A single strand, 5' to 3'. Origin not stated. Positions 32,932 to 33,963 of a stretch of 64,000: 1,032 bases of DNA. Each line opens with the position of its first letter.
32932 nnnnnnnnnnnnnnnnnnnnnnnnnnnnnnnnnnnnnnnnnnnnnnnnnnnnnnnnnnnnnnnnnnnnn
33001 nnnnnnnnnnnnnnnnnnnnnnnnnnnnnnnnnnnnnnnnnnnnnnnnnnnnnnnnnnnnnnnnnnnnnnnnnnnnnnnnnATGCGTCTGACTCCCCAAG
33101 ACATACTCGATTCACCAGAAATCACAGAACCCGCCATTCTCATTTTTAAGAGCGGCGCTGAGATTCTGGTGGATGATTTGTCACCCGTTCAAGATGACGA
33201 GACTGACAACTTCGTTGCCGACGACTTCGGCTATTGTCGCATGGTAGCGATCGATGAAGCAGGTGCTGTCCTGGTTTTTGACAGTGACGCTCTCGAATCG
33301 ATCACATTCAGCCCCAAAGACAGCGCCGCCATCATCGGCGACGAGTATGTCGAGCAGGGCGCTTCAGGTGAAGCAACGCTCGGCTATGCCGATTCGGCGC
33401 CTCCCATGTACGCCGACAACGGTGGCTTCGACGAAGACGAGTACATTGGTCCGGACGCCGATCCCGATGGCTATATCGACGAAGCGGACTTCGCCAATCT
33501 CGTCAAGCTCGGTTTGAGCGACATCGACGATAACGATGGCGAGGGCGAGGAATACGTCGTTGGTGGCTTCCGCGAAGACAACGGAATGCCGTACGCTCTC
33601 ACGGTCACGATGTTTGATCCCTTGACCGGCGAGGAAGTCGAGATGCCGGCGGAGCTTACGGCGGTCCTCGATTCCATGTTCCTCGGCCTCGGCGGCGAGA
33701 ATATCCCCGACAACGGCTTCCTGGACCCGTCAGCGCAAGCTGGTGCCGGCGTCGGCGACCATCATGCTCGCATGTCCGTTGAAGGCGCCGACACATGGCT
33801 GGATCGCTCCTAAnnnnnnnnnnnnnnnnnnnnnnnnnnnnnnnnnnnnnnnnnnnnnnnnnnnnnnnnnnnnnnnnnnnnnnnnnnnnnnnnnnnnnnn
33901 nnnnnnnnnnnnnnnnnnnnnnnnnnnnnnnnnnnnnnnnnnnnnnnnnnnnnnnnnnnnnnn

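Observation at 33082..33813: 243-aa polyacidic protein as a candidate DNA-mimic anti-restriction or anti-defence factor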

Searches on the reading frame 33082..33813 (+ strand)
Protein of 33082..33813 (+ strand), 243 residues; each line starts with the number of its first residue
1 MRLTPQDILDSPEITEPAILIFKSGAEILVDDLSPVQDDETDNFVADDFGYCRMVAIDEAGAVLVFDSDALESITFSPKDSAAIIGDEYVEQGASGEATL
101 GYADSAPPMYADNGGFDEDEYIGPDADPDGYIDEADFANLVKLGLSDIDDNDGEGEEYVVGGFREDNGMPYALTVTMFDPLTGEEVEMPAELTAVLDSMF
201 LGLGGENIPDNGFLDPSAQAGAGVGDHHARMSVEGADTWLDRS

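Call 6: search_protein_families(library=pfam, proteins=[window:33082-33813:+], max_evalue=0.1)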
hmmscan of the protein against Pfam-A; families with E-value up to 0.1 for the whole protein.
window:33082-33813:+ (243 aa): 0 families

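Call 7: search_protein_families(library=phrogs, proteins=[window:33082-33813:+], max_evalue=0.01)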
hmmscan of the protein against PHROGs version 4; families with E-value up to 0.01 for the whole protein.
window:33082-33813:+ (243 aa): 0 families

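Call 8: find_homologous_proteins(query=window:33082-33813:+, max_evalue=0.01)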
Query window:33082-33813:+ (243 aa): 2 proteins with E <= 0.01 among 1262 candidates.
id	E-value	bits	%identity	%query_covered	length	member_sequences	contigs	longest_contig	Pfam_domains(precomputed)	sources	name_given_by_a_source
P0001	5.1e-154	529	100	100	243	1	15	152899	-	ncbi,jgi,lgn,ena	jgi:hypothetical protein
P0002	9.6e-29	119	57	40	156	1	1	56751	-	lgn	-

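Call 9: find_encoding_contigs(protein=P0001, flank=6000, max_places=6)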
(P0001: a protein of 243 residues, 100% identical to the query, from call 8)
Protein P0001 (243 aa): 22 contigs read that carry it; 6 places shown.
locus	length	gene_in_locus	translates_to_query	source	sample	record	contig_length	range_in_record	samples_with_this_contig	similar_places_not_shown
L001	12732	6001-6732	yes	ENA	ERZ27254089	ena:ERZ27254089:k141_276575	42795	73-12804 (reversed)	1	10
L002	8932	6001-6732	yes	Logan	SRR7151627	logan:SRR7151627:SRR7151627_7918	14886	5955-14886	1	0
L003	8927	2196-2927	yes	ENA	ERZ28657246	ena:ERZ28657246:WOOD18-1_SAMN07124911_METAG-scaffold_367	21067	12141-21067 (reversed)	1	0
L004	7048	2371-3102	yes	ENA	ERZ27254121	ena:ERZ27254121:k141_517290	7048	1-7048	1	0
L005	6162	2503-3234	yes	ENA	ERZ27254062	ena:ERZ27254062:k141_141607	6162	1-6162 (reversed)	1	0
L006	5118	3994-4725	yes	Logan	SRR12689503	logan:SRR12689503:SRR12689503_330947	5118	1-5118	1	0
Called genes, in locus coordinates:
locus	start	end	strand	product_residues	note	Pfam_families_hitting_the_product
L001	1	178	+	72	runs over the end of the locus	-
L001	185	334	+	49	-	-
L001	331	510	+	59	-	-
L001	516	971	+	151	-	PF24591:Phage_YunG-like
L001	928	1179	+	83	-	-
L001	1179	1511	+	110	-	-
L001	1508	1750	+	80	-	-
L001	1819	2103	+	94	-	-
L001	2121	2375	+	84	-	-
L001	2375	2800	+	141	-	PF10686:YAcAr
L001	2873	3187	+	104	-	-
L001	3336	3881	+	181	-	-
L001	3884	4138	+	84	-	-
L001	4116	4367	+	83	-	-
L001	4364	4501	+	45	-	-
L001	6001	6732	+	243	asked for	-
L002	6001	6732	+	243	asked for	-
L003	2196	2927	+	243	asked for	-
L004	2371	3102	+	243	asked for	-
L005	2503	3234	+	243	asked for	-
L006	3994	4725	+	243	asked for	-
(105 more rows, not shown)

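Call 10: find_encoding_contigs(protein=P0002, flank=8000, max_places=4)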
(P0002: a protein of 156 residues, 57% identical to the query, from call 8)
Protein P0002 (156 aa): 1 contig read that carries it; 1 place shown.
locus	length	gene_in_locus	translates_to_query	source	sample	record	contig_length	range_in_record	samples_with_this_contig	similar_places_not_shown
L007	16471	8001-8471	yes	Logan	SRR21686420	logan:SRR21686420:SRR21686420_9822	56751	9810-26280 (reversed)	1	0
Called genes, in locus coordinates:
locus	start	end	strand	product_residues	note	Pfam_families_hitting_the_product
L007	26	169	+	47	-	-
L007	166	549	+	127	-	-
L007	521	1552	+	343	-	-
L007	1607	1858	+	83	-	-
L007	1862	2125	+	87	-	-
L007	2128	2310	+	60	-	-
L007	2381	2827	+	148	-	PF24591:Phage_YunG-like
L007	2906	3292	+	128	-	-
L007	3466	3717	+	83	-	-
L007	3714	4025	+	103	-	-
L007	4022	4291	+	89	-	-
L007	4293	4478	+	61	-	-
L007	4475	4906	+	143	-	PF10686:YAcAr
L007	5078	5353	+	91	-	-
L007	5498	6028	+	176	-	-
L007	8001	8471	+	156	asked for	-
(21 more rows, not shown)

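Call 13: search_dna_similar(query=window:33082-33813:+, collection=phages, mode=protein, max_evalue=1, max_rows=20)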
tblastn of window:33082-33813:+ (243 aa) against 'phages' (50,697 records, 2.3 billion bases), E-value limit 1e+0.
No match.

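Call 24: find_homologous_proteins(query=A1, max_evalue=1)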
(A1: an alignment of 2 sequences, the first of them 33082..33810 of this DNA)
Query A1 (2 sequences) (243 aa, profile of the alignment): 2 proteins with E <= 1 among 8000 candidates.
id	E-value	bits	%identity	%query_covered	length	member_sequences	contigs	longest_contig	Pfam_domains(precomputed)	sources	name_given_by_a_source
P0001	3.1e-145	501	100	100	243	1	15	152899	-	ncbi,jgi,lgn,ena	jgi:hypothetical protein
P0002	3.2e-83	298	57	40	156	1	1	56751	-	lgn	-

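Call 26: find_related_loci(query=A1, collection=viral_contigs, flank=6000)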
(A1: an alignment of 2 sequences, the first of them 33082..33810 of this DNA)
Query A1 (243 aa) in viral_contigs; peptide patterns used: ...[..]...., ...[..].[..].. (x = any residue, [..] = any of these).
20 stretches matched a pattern, but none encodes a relative of the query by tblastn (E <= 1e-3).

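Call 31: predict_structure(alignment_id=A1)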
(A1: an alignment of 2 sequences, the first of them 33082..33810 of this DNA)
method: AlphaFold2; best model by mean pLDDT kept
length: 243 residues; sequences in the alignment: 2
mean_pLDDT: 34.8   pTM: 0.26
mean pLDDT of the five models: 34.8, 33.6, 30.0, 30.0, 29.4
residues with pLDDT >= 90: 0; 70-90: 0; 50-70: 39; < 50: 204
segments of 3 or more residues with pLDDT < 50: 1-6, 8-13, 35-53, 61-63, 78-243
pLDDT, mean of each block of 10 residues (from residue 1): 43 54 55 45 33 49 52 52 37 25 23 27 30 29 26 26 23 31 41 38 30 28 22 22 23
secondary structure, 60 per line:
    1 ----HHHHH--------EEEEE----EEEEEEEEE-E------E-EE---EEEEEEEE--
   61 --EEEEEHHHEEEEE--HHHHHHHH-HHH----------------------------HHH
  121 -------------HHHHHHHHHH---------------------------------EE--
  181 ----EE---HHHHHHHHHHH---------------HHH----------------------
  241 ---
elements in order: H5-9 E18-22 E27-35 E51-58 E63-67 E71-75 H78-85 H134-143 H190-200

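Call 32: search_protein_representatives(alignment_id=A1)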
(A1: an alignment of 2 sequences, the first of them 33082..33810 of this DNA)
Query: 2 sequences, 252 profile positions. Proteins with E-value up to 0.001 (for the whole library): 7; up to 1e-10: 4; up to 1e-30: 2. The best 7 are listed.
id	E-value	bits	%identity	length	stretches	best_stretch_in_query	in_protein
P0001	9.8e-146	500.7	-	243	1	1-252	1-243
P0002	1.0e-83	297.6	-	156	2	1-98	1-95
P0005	6.0e-15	72.2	-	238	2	1-112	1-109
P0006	2.8e-11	60.2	-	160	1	1-89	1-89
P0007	2.5e-07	47.3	-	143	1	1-92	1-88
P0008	9.3e-06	42.1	-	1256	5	163-212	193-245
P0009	5.2e-04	36.4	-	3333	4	97-185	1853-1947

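Call 35: find_homologous_proteins(query=A2, max_evalue=10)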
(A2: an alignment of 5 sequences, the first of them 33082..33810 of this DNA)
Query A2 (5 sequences) (243 aa, profile of the alignment): 4 proteins with E <= 10 among 8000 candidates.
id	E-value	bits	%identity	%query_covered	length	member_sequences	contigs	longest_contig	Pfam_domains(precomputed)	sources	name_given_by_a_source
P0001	3.9e-70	254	100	100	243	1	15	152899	-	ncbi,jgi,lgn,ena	jgi:hypothetical protein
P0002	5.1e-55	205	57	40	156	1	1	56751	-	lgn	-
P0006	5.8e-52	195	41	33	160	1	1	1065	-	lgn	-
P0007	4.7e-44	169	33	35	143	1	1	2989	-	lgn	-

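Call 37: find_encoding_contigs(protein=P0007, flank=8000, max_places=3)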
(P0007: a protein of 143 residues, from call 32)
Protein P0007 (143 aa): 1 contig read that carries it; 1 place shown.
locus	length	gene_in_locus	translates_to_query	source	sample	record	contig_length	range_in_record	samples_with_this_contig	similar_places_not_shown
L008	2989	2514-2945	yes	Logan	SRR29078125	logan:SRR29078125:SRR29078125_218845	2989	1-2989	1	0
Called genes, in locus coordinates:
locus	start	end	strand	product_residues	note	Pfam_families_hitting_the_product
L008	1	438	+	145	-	?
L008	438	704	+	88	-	-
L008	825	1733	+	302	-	PF01145:Band_7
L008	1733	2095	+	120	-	-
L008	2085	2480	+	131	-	-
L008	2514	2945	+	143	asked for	-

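Call 38: find_encoding_contigs(protein=P0005, flank=8000, max_places=3)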
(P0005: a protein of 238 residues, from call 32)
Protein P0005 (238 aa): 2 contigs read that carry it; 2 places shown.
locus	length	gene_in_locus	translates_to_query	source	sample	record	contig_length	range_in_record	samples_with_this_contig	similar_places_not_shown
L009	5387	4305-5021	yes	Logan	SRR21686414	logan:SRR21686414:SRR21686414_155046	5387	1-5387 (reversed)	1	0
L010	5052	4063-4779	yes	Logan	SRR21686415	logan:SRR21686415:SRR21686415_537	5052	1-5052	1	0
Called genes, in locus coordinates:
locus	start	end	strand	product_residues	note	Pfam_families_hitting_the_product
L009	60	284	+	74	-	-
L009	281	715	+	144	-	-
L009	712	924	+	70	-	-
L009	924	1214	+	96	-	-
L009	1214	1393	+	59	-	-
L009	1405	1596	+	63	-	-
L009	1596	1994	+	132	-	PF10686:YAcAr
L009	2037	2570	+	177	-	-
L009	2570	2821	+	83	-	-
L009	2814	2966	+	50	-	-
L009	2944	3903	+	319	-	PF01145:Band_7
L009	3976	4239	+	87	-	-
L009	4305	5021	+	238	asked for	-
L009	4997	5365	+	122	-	-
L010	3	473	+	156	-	?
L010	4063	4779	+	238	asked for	-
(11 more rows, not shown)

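Call 44: search_solved_structures(query=A2, max_evalue=10, show_alignments=2)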
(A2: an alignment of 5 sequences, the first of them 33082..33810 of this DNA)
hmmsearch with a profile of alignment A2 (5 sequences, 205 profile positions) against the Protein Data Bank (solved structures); distinct sequences matched with E-value up to 10: 3.
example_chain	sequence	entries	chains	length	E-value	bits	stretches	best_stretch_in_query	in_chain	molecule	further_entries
5ue0_A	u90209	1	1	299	0.025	17.7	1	112-162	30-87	CT622 protein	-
9h2q_A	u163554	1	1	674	0.14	15.3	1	112-161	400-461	Maltose/maltodextrin-binding periplasmic protein,CHLPN 76 kD protein-like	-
2eb1_A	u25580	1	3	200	0.52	13.4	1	99-149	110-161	Endoribonuclease Dicer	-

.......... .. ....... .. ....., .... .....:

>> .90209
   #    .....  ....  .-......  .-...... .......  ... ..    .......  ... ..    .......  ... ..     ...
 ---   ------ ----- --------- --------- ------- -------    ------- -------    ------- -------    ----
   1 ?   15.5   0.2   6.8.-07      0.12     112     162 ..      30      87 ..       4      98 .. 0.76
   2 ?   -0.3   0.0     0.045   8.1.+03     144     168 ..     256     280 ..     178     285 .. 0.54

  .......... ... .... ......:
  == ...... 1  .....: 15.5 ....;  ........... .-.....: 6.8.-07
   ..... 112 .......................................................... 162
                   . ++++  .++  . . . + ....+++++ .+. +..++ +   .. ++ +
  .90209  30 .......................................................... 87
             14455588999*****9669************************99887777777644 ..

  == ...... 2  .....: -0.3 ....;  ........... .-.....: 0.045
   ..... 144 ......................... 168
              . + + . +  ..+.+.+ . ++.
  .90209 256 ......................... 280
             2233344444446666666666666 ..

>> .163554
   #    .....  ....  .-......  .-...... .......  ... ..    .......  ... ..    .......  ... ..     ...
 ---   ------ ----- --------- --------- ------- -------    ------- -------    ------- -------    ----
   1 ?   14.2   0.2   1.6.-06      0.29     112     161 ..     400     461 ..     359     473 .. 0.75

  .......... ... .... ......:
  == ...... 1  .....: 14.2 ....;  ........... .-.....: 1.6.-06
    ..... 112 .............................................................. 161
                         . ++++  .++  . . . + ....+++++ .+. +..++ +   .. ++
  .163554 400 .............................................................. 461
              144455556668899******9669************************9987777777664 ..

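Call 45: search_protein_families(library=pfam, alignment_id=A2, max_evalue=1)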
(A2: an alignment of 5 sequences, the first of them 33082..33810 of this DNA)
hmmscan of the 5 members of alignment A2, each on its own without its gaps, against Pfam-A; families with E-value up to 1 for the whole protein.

A. member 1, window:33082-33810:+ (243 aa): 1 family
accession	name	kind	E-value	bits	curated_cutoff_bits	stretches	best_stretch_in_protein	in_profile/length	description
PF07385.18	Lyx_isomer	-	0.21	11.2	20.8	1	25-65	178-218/222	D-lyxose isomerase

B. families by the number of members that match (of 5 scanned): 2 families
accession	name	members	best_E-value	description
PF09026.15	CENP-B_dimeris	1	0.00087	Centromere protein B dimerisation domain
PF07385.18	Lyx_isomer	1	0.21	D-lyxose isomerase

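Call 46: predict_structure(alignment_id=A2)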
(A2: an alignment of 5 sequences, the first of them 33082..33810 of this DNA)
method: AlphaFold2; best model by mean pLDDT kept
length: 243 residues; sequences in the alignment: 5
mean_pLDDT: 46.5   pTM: 0.33
mean pLDDT of the five models: 46.5, 45.5, 42.4, 37.4, 31.8
residues with pLDDT >= 90: 0; 70-90: 57; 50-70: 26; < 50: 160
segments of 3 or more residues with pLDDT < 50: 78-183, 194-243
pLDDT, mean of each block of 10 residues (from residue 1): 71 64 73 78 71 77 75 61 38 31 31 39 34 35 33 30 27 38 48 45 35 33 27 28 25
secondary structure, 60 per line:
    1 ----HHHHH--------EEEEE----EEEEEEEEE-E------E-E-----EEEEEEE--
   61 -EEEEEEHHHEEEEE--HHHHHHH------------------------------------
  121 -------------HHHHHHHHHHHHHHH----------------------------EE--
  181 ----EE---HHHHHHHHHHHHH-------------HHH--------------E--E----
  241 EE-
elements in order: H5-9 E18-22 E27-35 E52-58 E62-67 E71-75 H78-84 H134-148 H190-202

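Call 49: fold_search(model_id=the predicted structure, library=viral)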
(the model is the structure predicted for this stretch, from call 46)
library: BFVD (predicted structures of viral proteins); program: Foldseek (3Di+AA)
matches with E <= 10: 176; with E <= 0.001: 0
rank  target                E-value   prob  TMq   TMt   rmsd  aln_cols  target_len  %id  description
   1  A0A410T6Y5            1.6e-02  0.10  0.10  0.07  21.1       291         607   14  (no name in the UniProt tables at hand)
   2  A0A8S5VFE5            3.4e-02  0.08  0.09  0.06  26.3       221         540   12  Attachment protein [Inoviridae sp. ct0MH15]
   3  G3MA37                4.1e-02  0.66  0.23  0.27  20.1       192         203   17  Gp296 [Bacillus phage G]
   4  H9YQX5                2.2e-01  0.06  0.09  0.10  26.6       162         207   14  (no name in the UniProt tables at hand)
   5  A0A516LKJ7            2.7e-01  0.15  0.21  0.22  15.0       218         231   13  (no name in the UniProt tables at hand)
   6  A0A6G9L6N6            2.7e-01  0.08  0.10  0.03  24.4       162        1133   18  Tail fiber receptor binding protein [Bacillus phage vB_BcM_Sam46]
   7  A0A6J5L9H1            3.0e-01  0.04  0.11  0.05  36.8       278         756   12  Tail fiber protein [uncultured Caudovirales phage]
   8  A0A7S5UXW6            3.4e-01  0.03  0.07  0.08  23.5       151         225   16  (no name in the UniProt tables at hand)
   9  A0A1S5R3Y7            3.8e-01  0.04  0.11  0.07  28.5       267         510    9  Protein Gp5 N-terminal OB-fold domain-containing protein [Pseudomonas phage pf16]
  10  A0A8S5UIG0            4.5e-01  0.04  0.08  0.08  27.5       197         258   12  Baseplate protein [Myoviridae sp. ctu2j3]
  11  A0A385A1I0            4.8e-01  0.02  0.09  0.07  27.5       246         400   11  (no name in the UniProt tables at hand)
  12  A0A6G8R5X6            5.4e-01  0.03  0.09  0.07  29.8       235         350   14  Uncharacterized protein [Synechococcus phage S-N03]
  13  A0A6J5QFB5            5.7e-01  0.03  0.09  0.08  34.0       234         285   13  Uncharacterized protein [uncultured Caudovirales phage]
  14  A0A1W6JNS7            6.4e-01  0.04  0.11  0.05  23.4       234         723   14  (no name in the UniProt tables at hand)
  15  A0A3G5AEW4            8.1e-01  0.02  0.09  0.08  25.0       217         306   13  Uncharacterized protein [Hyperionvirus sp.]
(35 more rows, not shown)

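Call 56: find_related_loci(query=A4, collection=metagenome_contigs, flank=6000)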
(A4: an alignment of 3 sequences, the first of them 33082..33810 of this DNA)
Query A4 (243 aa) in metagenome_contigs; peptide patterns used: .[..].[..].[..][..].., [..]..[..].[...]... (x = any residue, [..] = any of these).
123 stretches matched a pattern, but none encodes a relative of the query by tblastn (E <= 1e-3).

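Call 58: fold_search(model_id=the predicted structure, library=pdb)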
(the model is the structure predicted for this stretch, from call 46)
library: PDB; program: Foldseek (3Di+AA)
matches with E <= 10: 140; with E <= 0.001: 0
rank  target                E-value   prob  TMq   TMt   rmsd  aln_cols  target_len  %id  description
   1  3fif_C                4.7e-02  0.99  0.17  0.63   4.1        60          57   23  Crystal structure of the ygdR protein from E.coli. Northeast Structural Genomics target ER382A. (released 2009-01-06)
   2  4a54_MODEL_1_A        1.1e-01  0.77  0.20  0.46  12.9       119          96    9  Structural basis of the Dcp1:Dcp2 mRNA decapping complex activation by Edc3 and Scd6 (released 2012-02-01)
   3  2ra2_B                1.9e-01  0.96  0.17  0.64   3.4        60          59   13  X-Ray structure of the Q7CPV8 protein from Salmonella typhimurium at the resolution 1.9 A. Northeast Structural Genomi (released 2007-10-09)
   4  4a53_MODEL_1_A        2.0e-01  0.21  0.17  0.28  22.1       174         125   13  Structural basis of the Dcp1:Dcp2 mRNA decapping complex activation by Edc3 and Scd6 (released 2012-02-01)
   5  5gl6_A                4.3e-01  0.33  0.18  0.25   7.2        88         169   15  Msmeg rimP (released 2017-07-12)
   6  4nl3_B                5.8e-01  0.75  0.19  0.59   3.7        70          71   13  Crystal Structure of Listeria monocytogenes Hfq in complex with U6 RNA (released 2014-09-10)
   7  3ia8_A                9.7e-01  0.05  0.10  0.14  16.8       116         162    9  The structure of the C-terminal heme nitrobindin domain of THAP domain-containing protein 4 from Homo sapiens (released 2009-07-28)
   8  9ms4_E                1.2e+00  0.07  0.09  0.10   9.9        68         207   16  Crystal structure of an expansin (Xa_EXLX1) from Xanthomonas sacchari (released 2025-05-21)
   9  4dsd_A                1.2e+00  0.15  0.12  0.22   7.2        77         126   13  Crystal structure of a putative periplasmic protein (BACOVA_05534) from Bacteroides ovatus ATCC 8483 at 1.75 A resolut (released 2012-03-21)
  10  7s77_B                1.2e+00  0.08  0.15  0.08   6.2        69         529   12  Crystal structure of the G391V variant of human PGM-1 (released 2022-05-04)
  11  7aef_q                2.0e+00  0.02  0.09  0.05  19.8       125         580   15  Cryo-EM structure of an extracellular contractile injection system in marine bacterium Algoriphagus machipongonensis,  (released 2022-02-23)
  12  9hag                  2.6e+00  0.07  0.15  0.27  11.3        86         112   12  De novo designed beta barrel fold BBF-14 (released 2024-12-18)
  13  5vec_A                2.6e+00  0.05  0.14  0.07   8.0        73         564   11  Crystal Structure of the R515L missense variant of human PGM1 (released 2018-06-27)
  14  4mjg_A                2.6e+00  0.02  0.10  0.12  11.3       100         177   13  Crystal structure of a DUF4853 family protein (ACTODO_00621) from Actinomyces odontolyticus ATCC 17982 at 2.65 A resol (released 2013-10-16)
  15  8tep_G                2.6e+00  0.01  0.08  0.05  18.5       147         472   12  Human cytomegalovirus portal vertex, virion configuration 1 (VC1) (released 2024-03-06)
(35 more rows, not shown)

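Call 81: search_protein_families(library=ncbifam, alignment_id=A2, max_evalue=1)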
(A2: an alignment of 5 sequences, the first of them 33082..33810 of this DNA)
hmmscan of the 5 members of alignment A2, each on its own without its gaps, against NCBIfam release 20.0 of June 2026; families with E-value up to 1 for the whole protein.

A. member 1, window:33082-33810:+ (243 aa): 0 families

B. families by the number of members that match (of 5 scanned): 1 family
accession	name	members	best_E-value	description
TIGR03350.1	type_VI_ompA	1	0.055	type VI secretion system protein TssL, long form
